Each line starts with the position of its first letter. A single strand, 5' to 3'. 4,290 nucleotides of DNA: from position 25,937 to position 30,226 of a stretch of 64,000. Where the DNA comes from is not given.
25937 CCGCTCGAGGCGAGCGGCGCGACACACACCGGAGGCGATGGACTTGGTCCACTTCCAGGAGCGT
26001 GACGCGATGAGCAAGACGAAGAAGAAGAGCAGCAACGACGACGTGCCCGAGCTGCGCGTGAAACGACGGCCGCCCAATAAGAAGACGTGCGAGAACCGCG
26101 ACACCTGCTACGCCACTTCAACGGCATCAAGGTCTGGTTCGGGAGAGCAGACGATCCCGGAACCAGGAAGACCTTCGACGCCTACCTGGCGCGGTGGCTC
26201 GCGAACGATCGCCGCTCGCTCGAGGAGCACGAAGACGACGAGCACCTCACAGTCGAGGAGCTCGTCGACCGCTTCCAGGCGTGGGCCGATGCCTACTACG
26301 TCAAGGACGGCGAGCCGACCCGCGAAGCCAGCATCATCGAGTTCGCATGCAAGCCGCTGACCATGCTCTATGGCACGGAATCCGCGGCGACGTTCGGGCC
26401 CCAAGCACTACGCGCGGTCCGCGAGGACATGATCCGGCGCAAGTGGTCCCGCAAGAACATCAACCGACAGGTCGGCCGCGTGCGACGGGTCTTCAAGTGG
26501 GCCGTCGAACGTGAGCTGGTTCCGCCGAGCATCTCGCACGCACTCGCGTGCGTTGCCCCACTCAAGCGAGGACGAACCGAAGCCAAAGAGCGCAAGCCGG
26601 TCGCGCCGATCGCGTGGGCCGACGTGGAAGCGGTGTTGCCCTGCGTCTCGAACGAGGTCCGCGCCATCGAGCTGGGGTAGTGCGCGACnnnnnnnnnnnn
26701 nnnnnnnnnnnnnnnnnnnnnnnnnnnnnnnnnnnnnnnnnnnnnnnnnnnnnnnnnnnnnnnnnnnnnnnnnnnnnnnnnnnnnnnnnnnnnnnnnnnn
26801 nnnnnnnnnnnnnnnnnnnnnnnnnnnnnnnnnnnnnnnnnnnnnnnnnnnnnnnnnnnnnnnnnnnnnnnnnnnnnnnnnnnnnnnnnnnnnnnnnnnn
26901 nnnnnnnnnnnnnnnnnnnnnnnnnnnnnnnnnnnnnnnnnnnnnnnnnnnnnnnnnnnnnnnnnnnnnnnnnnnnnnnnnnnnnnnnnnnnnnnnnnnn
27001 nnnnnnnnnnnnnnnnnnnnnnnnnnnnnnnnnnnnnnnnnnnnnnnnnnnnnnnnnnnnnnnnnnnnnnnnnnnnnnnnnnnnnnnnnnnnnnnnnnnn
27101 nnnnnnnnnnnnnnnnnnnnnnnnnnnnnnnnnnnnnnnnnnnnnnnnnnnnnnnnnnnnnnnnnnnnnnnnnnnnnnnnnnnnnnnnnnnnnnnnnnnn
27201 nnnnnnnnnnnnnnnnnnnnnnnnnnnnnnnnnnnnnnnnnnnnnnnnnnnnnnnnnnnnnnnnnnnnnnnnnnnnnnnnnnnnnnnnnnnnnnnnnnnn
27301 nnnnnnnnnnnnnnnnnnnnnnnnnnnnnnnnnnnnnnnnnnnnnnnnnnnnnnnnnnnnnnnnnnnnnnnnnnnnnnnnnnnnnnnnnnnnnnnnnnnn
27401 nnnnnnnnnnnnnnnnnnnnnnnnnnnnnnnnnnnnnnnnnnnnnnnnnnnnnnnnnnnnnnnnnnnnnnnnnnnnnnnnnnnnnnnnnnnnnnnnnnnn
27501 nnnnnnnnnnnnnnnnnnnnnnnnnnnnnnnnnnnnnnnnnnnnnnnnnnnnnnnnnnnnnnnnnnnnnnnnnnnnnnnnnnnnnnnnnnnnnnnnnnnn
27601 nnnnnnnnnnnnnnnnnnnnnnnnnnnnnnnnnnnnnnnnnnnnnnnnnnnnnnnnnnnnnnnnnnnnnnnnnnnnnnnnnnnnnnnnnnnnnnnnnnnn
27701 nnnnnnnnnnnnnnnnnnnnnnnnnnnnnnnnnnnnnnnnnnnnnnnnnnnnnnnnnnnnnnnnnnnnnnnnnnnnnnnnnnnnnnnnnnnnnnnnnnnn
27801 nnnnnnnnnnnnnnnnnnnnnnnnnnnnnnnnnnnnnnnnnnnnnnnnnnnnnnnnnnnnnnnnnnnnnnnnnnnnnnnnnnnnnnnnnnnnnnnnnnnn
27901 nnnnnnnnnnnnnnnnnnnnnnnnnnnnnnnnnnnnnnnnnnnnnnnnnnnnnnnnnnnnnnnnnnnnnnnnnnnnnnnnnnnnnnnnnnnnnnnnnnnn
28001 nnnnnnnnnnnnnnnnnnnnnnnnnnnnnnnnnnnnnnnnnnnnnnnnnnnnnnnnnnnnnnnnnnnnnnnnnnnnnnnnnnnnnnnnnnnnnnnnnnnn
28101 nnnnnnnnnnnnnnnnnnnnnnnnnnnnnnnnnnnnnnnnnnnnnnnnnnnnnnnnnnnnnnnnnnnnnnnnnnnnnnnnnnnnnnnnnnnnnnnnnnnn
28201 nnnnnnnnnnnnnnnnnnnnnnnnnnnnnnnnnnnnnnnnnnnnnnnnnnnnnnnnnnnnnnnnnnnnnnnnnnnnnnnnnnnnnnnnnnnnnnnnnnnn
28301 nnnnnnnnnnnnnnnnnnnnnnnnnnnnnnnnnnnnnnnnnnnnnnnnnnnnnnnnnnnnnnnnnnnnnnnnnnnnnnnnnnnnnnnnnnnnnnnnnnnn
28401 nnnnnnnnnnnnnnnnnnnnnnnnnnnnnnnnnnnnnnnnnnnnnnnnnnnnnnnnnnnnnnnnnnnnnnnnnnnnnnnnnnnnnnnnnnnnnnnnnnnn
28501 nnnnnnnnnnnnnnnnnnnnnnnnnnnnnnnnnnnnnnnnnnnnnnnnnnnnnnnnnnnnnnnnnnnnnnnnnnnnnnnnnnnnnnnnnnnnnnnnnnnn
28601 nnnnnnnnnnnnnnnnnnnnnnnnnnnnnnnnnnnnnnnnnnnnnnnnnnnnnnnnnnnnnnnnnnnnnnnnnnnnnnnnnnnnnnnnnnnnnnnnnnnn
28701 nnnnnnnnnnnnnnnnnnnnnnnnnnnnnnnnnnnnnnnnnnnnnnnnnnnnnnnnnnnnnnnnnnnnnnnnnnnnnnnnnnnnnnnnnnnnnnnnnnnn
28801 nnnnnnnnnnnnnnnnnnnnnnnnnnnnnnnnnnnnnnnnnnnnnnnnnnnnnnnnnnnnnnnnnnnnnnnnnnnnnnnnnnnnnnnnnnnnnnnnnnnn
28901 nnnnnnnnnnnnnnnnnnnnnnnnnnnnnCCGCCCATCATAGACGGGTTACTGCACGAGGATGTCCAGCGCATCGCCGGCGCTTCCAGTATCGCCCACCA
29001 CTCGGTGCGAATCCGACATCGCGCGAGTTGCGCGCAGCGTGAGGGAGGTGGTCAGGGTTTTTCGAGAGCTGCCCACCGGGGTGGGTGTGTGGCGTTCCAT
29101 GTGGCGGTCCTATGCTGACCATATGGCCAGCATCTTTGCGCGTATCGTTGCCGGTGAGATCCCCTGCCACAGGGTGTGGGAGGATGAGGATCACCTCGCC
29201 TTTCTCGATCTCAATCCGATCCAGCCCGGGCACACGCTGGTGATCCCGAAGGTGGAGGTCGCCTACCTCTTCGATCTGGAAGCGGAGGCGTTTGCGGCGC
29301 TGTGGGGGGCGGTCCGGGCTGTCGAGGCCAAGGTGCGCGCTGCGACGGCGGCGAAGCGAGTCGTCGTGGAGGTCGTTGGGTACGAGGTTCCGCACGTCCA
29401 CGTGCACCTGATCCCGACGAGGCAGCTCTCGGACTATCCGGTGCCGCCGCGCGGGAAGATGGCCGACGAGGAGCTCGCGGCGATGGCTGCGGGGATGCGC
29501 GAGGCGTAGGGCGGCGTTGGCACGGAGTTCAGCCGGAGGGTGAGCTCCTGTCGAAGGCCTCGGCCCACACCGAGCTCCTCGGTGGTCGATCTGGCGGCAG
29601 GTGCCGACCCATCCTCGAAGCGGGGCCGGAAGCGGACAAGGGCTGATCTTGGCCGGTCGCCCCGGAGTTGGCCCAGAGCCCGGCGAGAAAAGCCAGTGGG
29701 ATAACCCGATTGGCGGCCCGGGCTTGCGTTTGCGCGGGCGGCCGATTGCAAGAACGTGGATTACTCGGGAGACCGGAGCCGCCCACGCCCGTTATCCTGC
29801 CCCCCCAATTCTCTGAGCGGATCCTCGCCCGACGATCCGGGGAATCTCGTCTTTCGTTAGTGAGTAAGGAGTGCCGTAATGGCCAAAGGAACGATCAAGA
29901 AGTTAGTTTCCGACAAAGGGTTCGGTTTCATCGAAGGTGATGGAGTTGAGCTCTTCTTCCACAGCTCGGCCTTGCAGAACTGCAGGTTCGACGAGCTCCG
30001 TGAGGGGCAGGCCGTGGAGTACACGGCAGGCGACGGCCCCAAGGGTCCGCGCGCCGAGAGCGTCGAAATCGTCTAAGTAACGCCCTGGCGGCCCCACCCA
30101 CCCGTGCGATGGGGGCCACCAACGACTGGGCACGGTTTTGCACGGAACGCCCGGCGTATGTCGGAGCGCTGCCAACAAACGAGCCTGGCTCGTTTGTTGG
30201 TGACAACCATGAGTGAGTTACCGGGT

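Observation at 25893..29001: Minimal tRNA-Val islet: a 13-bp direct repeat brackets a beheaded integrase and a single cargo gene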

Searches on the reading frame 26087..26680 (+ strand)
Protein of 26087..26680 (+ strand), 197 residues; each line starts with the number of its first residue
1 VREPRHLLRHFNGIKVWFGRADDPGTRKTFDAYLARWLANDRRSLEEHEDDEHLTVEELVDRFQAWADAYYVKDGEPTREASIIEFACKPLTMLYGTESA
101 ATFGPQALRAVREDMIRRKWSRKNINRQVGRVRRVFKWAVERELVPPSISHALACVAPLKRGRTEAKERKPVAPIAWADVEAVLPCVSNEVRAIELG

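Call 8: search_protein_families(library=pfam, proteins=[window:26087-26680:+], max_evalue=0.01)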
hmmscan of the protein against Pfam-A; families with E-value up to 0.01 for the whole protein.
window:26087-26680:+ (197 aa): 0 families

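Call 9: search_protein_families(library=ncbifam, proteins=[window:26087-26680:+], max_evalue=0.01)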
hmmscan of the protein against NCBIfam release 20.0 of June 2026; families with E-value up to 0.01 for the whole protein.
window:26087-26680:+ (197 aa): 0 families

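Call 10: find_homologous_proteins(query=window:26087-26677:+)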
Query window:26087-26677:+ (197 aa): 16 proteins with E <= 0.001 among 204 candidates.
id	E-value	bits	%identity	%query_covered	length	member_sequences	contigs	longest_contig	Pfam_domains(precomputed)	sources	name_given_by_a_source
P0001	6.5e-128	442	99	100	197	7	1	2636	-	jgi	jgi:hypothetical protein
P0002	5.2e-37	146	43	93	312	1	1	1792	-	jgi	jgi:integrase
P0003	5.4e-30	123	39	93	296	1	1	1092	PF00589.28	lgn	-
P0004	2.4e-29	121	39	90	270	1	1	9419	-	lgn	-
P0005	4.2e-29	120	39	92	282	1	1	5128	-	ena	-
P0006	1.3e-28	118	44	80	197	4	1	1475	-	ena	-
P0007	8.5e-28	116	41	93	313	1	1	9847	-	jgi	jgi:integrase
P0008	2.0e-27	114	41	77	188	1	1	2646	-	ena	-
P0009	3.0e-27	114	36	93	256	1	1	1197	-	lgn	-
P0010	4.3e-27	113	45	71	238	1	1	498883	-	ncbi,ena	-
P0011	1.2e-22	99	40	76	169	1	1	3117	-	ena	-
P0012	1.2e-20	92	41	70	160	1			-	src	-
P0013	1.6e-20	92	40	67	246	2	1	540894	-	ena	-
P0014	7.8e-19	86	47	55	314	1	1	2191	PF00589.28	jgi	jgi:integrase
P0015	5.9e-17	80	51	48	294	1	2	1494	PF00589.28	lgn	-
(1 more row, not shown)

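Call 13: find_encoding_contigs(protein=P0001, flank=10000, max_places=10)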
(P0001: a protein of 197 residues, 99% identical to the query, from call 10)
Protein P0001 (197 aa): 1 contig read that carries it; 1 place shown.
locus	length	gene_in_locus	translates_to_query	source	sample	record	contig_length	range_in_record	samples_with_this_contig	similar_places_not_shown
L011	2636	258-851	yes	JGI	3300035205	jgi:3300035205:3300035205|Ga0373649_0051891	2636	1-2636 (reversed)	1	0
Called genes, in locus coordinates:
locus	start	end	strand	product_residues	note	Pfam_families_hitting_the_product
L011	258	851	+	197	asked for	-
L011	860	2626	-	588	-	PF01400:Astacin, PF13517:FG-GAP_3 (faint), PF01839:FG-GAP (weak)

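Call 20: find_encoding_contigs(protein=P0010, flank=10000, max_places=3)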
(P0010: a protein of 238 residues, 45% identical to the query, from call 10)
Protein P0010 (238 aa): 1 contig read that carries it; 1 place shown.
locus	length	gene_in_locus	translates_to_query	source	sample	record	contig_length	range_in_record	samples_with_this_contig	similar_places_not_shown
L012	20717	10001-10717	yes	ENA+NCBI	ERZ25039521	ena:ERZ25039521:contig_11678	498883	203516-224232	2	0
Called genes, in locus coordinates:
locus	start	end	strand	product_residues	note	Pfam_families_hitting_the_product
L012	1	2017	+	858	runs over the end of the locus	PF08378:NERD, PF00069:Pkinase, PF07714:PK_Tyr_Ser-Thr, PF00069:Pkinase, PF07714:PK_Tyr_Ser-Thr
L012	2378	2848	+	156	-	-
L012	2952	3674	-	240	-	-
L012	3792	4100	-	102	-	-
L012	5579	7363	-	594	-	-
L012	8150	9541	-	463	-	PF00589:Phage_integrase (weak)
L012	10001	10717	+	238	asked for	-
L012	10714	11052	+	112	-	PF00589:Phage_integrase (weak)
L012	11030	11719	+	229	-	-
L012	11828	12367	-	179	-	PF13683:rve_3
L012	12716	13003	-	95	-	-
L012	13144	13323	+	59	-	-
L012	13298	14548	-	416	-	PF00872:Transposase_mut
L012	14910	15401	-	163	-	-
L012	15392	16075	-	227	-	-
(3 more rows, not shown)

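Call 21: find_encoding_contigs(protein=P0013, flank=10000, max_places=3)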
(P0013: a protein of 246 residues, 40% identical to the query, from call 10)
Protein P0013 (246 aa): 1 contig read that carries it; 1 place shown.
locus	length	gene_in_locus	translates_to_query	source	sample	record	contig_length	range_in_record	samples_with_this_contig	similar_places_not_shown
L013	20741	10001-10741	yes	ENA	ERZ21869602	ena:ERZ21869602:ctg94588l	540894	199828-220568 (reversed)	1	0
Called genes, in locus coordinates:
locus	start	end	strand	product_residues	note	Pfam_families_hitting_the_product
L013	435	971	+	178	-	PF00589:Phage_integrase (weak)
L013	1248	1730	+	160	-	-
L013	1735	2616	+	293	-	-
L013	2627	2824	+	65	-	-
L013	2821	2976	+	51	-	-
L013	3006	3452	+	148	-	-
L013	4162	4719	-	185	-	PF13646:HEAT_2 (faint)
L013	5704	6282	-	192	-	PF13646:HEAT_2 (faint)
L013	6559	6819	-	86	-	-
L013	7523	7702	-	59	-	-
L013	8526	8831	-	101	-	PF21941:SMEK_N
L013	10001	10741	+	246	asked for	-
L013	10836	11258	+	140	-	PF00589:Phage_integrase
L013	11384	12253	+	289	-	-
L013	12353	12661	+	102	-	PF07618:DUF1580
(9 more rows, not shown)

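Call 22: find_encoding_contigs(protein=P0007, flank=10000, max_places=3)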
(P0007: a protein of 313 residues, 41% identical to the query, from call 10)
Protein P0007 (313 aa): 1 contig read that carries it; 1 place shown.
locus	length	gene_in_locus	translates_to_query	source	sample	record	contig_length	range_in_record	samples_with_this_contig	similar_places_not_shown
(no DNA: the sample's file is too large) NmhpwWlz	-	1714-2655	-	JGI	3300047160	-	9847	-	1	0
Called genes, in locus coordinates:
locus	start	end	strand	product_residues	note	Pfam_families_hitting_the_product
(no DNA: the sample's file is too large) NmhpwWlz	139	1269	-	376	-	PF00589:Phage_integrase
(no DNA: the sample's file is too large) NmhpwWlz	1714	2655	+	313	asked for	-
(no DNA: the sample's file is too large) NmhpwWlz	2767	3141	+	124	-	PF00589:Phage_integrase (weak)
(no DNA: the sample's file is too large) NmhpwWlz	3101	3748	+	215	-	-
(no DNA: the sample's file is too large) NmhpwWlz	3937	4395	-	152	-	-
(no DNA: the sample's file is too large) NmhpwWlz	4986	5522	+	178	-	PF06271:RDD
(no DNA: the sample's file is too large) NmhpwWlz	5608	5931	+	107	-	-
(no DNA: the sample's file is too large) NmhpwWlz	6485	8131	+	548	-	PF13098:Thioredoxin_2, PF13899:Thioredoxin_7, PF00089:Trypsin, PF13365:Trypsin_2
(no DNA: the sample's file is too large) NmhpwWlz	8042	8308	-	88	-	-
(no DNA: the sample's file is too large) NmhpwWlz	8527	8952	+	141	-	-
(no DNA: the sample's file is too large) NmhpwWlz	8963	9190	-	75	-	-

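Call 23: find_encoding_contigs(protein=P0004, flank=10000, max_places=3)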
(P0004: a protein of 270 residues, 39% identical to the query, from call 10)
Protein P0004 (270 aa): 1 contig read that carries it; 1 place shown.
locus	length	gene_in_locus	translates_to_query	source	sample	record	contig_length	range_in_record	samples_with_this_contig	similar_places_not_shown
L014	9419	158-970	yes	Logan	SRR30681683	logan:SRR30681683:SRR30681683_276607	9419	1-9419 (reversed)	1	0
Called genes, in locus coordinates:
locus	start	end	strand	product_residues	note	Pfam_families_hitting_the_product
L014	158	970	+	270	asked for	-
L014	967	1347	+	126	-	PF00589:Phage_integrase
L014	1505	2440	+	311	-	-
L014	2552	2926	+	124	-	PF07618:DUF1580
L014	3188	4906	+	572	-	-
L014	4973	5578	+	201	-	-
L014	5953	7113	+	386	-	-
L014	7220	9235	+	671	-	PF03796:DnaB_C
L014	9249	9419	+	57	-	?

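Call 37: find_related_loci(query=A1, collection=metagenome_contigs, flank=10000)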
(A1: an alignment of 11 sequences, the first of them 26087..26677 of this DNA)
Query A1 (197 aa) in metagenome_contigs; peptide patterns used: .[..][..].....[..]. (x = any residue, [..] = any of these).
287 stretches matched a pattern; 282 encode a relative of the query (tblastn E <= 1e-3); the best 80 are kept; 80 distinct loci.
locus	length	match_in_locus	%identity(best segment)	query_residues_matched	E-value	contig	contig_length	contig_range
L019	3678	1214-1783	45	11-196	5e-46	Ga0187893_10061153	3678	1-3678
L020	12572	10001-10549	44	11-194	5e-46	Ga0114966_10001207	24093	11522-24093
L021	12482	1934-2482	42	11-194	2e-44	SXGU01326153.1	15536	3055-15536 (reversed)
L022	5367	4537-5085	45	11-194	5e-44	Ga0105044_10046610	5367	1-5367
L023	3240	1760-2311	43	11-194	6e-44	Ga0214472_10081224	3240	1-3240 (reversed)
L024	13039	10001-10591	40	2-194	2e-43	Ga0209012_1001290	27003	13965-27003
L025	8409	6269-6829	43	11-194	9e-43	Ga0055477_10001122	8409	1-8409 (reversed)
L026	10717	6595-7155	43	11-194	9e-43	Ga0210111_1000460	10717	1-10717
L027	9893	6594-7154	43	11-194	9e-43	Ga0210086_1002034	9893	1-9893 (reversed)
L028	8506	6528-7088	43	11-194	9e-43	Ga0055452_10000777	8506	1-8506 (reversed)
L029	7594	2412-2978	39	11-194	8e-42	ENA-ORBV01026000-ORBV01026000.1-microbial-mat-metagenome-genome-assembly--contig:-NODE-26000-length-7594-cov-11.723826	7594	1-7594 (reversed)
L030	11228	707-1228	43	11-188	8e-42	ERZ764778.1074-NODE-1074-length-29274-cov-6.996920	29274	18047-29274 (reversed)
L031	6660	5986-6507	42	11-188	6e-42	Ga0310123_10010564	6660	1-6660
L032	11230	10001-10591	39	2-194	9e-42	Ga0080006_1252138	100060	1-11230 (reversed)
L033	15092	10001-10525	42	11-188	5e-41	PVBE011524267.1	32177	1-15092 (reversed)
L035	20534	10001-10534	40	11-194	7e-41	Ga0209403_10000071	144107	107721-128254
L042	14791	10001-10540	40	11-191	4e-40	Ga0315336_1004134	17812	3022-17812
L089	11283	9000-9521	38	11-185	2e-37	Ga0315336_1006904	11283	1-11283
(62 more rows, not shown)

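Call 52: search_protein_families(library=pfam, proteins=[L023:1619-2929:+, L020:9860-11110:+, L035:10001-11185:+, L042:9941-11113:+, L089:8940-10190:+], max_evalue=0.01)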
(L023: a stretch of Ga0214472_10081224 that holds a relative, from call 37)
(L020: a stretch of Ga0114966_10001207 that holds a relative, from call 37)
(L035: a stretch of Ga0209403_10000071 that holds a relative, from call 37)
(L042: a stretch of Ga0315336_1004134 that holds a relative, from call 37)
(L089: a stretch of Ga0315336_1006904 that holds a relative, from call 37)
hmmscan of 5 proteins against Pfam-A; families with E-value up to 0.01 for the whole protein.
L023:1619-2929:+ (436 aa): 1 family
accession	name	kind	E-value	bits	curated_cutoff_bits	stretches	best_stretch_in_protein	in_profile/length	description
PF00589.27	Phage_integrase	-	1.6e-14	54.5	27.1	1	230-424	26-169/172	Phage integrase family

L020:9860-11110:+ (416 aa): 1 family
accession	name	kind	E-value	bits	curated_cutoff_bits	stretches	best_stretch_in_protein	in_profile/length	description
PF00589.27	Phage_integrase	-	4.6e-16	59.5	27.1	1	228-405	25-170/172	Phage integrase family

L035:10001-11185:+ (394 aa): 1 family
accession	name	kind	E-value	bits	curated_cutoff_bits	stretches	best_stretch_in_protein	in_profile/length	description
PF00589.27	Phage_integrase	-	6.6e-12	46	27.1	1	339-381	125-168/172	Phage integrase family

L042:9941-11113:+ (390 aa): 2 families
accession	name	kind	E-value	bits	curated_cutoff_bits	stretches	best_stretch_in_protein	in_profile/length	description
PF00589.27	Phage_integrase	-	9.5e-14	52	27.1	1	203-377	27-168/172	Phage integrase family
PF24624.1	Int_N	-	0.00032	21.8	27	1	77-146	10-79/100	Phage integrase, N-terminal domain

L089:8940-10190:+ (416 aa): 2 families
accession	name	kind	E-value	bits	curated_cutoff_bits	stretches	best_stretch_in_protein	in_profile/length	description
PF00589.27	Phage_integrase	-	7.2e-09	36.1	27.1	1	343-405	107-170/172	Phage integrase family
PF24624.1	Int_N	-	0.00049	21.2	27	1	77-146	10-79/100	Phage integrase, N-terminal domain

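Call 63: find_related_loci(query=A1, collection=viral_contigs, flank=10000)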
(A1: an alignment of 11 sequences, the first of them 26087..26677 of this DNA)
Query A1 (197 aa) in viral_contigs; peptide patterns used: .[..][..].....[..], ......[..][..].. (x = any residue, [..] = any of these).
32 stretches matched a pattern; 20 encode a relative of the query (tblastn E <= 1e-3); 20 distinct loci.
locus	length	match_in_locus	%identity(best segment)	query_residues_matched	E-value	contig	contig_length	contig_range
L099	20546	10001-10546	48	11-194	2e-50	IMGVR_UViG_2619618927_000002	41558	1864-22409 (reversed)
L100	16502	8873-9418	42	11-194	2e-41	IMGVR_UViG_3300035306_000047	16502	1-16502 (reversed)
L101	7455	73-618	41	11-194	1e-40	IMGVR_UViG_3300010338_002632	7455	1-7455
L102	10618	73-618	41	11-194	1e-40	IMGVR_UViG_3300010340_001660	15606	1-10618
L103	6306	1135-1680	41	11-194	2e-40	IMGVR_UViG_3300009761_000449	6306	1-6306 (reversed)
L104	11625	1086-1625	39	13-194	1e-38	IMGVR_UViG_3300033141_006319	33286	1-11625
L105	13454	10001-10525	40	11-194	2e-37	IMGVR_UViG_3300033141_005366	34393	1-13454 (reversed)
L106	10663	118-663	39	11-194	3e-36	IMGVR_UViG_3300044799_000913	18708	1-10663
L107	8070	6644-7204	36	11-194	9e-34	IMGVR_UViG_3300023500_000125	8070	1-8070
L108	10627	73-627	39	12-194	8e-33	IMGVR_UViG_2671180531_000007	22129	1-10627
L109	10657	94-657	37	17-194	6e-32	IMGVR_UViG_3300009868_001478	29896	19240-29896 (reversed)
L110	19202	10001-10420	45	54-192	4e-31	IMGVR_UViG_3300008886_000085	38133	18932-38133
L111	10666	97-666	35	17-194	5e-31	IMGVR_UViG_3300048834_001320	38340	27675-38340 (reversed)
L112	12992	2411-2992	37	1-194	5e-30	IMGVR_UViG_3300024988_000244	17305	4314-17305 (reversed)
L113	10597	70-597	38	11-184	5e-30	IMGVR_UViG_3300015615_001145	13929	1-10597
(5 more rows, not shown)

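Call 72: search_protein_families(library=phrogs, proteins=[window:26087-26677:+, L023:1619-2926:+], max_evalue=0.01)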
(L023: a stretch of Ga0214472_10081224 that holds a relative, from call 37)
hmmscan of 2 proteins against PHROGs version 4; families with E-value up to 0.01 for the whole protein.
window:26087-26677:+ (197 aa): 1 family
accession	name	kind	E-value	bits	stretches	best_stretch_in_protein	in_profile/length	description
phrog_1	-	integration and excision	3.7e-07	30.8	1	13-181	120-277/611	integrase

L023:1619-2926:+ (436 aa): 2 families
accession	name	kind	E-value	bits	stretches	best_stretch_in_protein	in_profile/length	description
phrog_1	-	integration and excision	2.5e-30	107.3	1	76-424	155-436/611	integrase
phrog_216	-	integration and excision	4.1e-15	56.7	1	231-424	79-225/301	integrase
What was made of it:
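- On Tyrosine recombinase / phage integrase (PF00589): PHROG 1 hit at E=3.7e-7 (call 72).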

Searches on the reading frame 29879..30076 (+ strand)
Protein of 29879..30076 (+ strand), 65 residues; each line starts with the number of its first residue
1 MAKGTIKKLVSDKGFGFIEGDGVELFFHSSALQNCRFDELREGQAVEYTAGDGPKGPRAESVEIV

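Call 8: search_protein_families(library=pfam, proteins=[window:29879-30076:+], max_evalue=0.01)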
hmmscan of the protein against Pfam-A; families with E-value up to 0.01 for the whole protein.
window:29879-30076:+ (65 aa): 1 family
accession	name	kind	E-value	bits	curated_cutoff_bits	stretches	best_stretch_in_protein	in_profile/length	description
PF00313.28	CSD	-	6.8e-18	64.8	27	1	3-63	2-64/66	'Cold-shock' DNA-binding domain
